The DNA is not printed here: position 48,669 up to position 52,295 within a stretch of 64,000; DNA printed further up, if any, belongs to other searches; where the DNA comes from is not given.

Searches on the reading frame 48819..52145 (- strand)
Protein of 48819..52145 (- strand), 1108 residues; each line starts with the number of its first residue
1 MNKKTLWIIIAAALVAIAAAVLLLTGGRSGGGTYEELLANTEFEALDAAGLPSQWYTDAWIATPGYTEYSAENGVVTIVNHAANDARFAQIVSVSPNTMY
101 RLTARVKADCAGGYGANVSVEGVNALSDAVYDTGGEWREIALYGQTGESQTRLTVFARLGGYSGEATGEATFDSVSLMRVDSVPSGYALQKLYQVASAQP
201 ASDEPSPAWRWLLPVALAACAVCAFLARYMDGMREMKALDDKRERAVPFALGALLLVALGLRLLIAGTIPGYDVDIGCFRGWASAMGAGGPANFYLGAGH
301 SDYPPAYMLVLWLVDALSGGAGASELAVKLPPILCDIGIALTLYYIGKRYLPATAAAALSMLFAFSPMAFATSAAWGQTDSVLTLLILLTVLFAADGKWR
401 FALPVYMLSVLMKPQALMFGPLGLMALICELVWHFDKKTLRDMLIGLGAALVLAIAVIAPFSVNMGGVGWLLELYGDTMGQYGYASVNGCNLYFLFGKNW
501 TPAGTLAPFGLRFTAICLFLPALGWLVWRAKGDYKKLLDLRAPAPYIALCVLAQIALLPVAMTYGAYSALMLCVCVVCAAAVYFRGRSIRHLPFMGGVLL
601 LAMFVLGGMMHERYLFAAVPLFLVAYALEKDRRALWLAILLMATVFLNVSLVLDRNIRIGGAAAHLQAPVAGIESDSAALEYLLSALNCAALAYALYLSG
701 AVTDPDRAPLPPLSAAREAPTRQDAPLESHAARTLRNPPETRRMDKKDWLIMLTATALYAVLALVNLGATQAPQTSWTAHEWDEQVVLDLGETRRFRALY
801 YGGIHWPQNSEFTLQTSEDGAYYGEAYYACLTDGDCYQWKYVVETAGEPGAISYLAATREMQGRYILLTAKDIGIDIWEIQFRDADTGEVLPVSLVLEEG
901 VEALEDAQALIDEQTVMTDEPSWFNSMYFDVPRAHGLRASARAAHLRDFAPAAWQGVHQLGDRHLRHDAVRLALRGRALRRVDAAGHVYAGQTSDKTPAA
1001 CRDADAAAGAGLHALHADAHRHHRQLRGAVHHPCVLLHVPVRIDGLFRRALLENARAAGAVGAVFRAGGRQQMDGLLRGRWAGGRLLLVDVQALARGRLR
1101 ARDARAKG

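Call 91: search_protein_families(library=pfam, proteins=[window:48819-52145:-], max_evalue=0.001)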
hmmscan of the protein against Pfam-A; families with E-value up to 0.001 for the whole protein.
window:48819-52145:- (1108 aa): 1 family
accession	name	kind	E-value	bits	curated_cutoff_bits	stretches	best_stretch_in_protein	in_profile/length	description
PF13231.12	PMT_2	-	7.9e-09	36.4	26.1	1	303-456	2-154/160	Dolichyl-phosphate-mannose-protein mannosyltransferase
